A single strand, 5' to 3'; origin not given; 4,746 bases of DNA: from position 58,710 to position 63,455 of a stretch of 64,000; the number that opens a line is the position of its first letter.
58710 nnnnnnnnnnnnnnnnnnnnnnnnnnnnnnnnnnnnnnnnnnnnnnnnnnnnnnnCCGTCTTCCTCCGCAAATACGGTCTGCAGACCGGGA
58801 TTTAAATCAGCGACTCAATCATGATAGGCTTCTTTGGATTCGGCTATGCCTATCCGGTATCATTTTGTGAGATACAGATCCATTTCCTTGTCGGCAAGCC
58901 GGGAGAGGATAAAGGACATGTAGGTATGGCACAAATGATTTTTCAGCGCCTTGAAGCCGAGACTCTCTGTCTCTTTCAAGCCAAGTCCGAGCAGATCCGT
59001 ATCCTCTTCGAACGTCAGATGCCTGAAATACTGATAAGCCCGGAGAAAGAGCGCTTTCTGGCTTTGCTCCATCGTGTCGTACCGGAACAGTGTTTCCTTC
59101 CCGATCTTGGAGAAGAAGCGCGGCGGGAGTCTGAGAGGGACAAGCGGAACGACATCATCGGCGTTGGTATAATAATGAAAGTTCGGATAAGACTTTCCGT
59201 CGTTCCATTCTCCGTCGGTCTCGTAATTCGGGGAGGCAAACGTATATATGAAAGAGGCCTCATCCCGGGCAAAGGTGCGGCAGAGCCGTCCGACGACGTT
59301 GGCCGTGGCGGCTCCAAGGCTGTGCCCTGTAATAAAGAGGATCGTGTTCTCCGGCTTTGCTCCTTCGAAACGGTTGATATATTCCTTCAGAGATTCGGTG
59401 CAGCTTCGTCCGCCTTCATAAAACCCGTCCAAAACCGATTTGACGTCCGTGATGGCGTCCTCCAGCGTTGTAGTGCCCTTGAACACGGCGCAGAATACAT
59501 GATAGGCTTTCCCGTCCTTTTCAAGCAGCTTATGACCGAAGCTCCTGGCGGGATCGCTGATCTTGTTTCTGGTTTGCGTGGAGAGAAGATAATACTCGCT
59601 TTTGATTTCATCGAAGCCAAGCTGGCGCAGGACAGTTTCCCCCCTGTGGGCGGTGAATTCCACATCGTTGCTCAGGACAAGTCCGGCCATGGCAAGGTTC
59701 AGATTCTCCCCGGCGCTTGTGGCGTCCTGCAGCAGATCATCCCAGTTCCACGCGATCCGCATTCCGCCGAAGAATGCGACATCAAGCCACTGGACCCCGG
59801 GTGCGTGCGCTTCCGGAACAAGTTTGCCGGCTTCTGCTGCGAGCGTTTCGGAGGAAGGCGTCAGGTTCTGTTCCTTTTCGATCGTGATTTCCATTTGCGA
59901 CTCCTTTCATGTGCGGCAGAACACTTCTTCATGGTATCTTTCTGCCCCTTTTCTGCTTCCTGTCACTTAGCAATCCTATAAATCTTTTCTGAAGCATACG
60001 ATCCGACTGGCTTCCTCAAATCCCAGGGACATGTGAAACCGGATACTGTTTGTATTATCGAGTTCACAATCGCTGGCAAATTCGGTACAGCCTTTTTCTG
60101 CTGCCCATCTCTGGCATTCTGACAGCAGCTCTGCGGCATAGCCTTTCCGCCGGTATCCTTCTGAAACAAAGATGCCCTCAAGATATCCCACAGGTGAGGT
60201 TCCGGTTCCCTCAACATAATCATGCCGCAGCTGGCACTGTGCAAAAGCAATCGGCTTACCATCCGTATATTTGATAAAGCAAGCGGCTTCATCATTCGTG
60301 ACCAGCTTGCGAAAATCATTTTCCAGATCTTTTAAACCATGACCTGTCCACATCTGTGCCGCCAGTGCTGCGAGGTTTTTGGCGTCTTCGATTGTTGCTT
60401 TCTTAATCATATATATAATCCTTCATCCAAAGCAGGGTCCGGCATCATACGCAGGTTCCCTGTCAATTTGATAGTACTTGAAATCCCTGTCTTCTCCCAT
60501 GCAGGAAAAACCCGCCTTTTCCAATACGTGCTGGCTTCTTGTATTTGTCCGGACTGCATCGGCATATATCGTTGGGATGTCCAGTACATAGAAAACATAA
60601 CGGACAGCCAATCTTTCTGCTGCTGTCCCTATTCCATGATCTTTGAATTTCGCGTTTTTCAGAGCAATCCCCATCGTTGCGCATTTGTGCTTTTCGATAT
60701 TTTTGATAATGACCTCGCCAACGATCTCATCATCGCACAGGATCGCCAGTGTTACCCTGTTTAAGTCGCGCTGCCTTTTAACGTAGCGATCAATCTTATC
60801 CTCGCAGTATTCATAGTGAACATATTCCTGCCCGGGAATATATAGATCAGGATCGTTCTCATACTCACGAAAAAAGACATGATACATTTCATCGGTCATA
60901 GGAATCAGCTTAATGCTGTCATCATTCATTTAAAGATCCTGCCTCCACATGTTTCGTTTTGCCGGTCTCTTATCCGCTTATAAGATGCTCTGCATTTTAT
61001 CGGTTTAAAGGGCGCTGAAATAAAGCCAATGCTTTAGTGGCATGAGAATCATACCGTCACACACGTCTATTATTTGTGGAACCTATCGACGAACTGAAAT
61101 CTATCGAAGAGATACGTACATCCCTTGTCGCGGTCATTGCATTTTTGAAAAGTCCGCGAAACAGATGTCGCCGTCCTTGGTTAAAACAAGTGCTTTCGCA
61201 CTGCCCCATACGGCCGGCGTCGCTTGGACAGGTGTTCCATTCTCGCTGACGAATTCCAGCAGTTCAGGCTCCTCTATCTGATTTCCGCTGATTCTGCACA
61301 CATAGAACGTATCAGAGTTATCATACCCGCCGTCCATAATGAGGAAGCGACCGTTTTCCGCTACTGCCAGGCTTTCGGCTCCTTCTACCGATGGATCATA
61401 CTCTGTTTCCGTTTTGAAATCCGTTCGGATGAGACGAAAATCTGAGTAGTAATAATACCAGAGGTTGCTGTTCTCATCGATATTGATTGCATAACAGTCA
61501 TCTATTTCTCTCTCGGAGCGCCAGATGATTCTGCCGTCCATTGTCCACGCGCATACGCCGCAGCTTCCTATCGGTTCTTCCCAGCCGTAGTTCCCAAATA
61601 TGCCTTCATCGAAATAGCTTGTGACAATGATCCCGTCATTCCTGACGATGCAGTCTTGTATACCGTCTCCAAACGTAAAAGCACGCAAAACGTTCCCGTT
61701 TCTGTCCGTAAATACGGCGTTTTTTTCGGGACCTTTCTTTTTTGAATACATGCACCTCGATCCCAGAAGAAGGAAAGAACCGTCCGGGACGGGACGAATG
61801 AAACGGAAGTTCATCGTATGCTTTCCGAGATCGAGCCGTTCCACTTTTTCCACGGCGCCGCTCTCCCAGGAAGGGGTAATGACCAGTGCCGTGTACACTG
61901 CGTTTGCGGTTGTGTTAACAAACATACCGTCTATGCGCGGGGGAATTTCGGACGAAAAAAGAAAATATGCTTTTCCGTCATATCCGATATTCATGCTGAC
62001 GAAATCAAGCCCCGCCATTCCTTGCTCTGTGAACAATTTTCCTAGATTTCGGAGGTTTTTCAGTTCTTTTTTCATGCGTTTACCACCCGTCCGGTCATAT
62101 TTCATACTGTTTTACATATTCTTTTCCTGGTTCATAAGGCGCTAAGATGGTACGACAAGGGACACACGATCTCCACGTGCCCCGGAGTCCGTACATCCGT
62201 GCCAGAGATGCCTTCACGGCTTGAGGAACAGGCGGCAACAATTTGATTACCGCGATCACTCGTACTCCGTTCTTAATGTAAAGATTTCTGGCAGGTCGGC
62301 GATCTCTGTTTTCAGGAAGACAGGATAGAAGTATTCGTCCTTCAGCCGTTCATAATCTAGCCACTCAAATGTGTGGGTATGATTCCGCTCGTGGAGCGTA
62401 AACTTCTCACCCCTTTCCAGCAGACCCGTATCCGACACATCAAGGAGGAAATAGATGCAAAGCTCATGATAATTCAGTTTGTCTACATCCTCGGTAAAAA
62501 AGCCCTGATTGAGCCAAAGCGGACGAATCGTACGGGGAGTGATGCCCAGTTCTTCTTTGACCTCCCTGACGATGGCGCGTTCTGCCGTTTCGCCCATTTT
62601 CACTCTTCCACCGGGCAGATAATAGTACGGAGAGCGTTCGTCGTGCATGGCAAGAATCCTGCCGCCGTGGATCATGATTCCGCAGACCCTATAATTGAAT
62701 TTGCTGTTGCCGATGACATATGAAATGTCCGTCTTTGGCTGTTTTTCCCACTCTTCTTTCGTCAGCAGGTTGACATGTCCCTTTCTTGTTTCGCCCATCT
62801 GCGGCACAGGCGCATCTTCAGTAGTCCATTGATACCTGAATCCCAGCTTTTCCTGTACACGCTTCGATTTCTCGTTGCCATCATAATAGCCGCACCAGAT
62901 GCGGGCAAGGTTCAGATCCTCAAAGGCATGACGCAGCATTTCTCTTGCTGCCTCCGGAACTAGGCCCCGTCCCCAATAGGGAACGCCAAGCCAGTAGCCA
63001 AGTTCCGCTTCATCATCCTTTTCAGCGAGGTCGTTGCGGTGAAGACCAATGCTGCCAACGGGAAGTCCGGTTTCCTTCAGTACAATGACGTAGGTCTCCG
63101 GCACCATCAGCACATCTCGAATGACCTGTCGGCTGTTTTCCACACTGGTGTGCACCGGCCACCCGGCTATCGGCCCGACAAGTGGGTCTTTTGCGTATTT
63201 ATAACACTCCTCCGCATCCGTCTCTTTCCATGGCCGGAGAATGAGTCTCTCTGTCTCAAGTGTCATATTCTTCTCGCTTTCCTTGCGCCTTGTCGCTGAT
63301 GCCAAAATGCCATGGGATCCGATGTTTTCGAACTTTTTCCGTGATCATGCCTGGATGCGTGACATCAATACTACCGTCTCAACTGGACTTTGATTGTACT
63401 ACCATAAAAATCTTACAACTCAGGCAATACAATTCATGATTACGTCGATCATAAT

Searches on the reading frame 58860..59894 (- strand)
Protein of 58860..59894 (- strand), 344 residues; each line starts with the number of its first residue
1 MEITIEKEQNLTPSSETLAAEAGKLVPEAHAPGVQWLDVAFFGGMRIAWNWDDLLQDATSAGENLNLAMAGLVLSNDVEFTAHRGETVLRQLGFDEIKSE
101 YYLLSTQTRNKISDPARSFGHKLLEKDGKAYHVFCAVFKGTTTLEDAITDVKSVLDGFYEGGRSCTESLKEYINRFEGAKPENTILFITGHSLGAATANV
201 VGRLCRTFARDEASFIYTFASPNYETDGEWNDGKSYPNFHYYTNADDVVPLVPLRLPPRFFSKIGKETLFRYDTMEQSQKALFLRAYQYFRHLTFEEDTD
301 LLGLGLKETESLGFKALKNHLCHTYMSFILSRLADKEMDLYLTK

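Call 25: search_protein_families(library=pfam, proteins=[window:58860-59894:-], max_evalue=0.00001)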
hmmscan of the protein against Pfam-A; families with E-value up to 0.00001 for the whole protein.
window:58860-59894:- (344 aa): 1 family
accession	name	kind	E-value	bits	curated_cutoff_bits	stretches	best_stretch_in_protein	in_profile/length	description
PF01764.32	Lipase_3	-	1.7e-10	41.4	22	1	144-254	24-137/140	Lipase (class 3)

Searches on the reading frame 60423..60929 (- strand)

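Call 25: search_protein_families(library=pfam, proteins=[window:60423-60929:-], max_evalue=0.00001)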
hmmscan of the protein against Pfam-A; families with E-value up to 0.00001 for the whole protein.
window:60423-60929:- (168 aa): 2 families
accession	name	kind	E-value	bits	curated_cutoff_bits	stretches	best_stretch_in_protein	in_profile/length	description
PF13302.13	Acetyltransf_3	-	9.4e-15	56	25.4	1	8-141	4-137/138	Acetyltransferase (GNAT) domain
PF00583.31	Acetyltransf_1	-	3.9e-06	27.6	20.7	1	39-141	17-116/116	Acetyltransferase (GNAT) family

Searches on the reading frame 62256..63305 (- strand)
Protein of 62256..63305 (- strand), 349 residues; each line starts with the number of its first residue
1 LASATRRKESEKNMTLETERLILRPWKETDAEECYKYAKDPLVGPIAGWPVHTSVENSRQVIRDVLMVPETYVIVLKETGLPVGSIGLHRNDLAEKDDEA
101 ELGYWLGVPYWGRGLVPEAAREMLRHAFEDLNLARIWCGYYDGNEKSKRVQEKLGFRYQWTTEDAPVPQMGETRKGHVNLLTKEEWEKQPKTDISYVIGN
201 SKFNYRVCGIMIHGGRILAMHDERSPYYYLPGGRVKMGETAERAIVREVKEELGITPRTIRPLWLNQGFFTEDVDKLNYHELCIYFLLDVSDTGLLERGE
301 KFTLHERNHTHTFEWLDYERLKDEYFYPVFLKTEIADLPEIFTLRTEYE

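Call 25: search_protein_families(library=pfam, proteins=[window:62256-63305:-], max_evalue=0.00001)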
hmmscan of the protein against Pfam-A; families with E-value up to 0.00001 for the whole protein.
window:62256-63305:- (349 aa): 3 families
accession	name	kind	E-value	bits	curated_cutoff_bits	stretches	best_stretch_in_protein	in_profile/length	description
PF13302.13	Acetyltransf_3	-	1.9e-31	110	25.4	1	20-157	1-138/138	Acetyltransferase (GNAT) domain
PF00293.34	NUDIX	-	6.5e-16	59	21.1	1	212-323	10-120/134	NUDIX domain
PF00583.31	Acetyltransf_1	-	8.3e-08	32.9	20.7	1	68-156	30-116/116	Acetyltransferase (GNAT) family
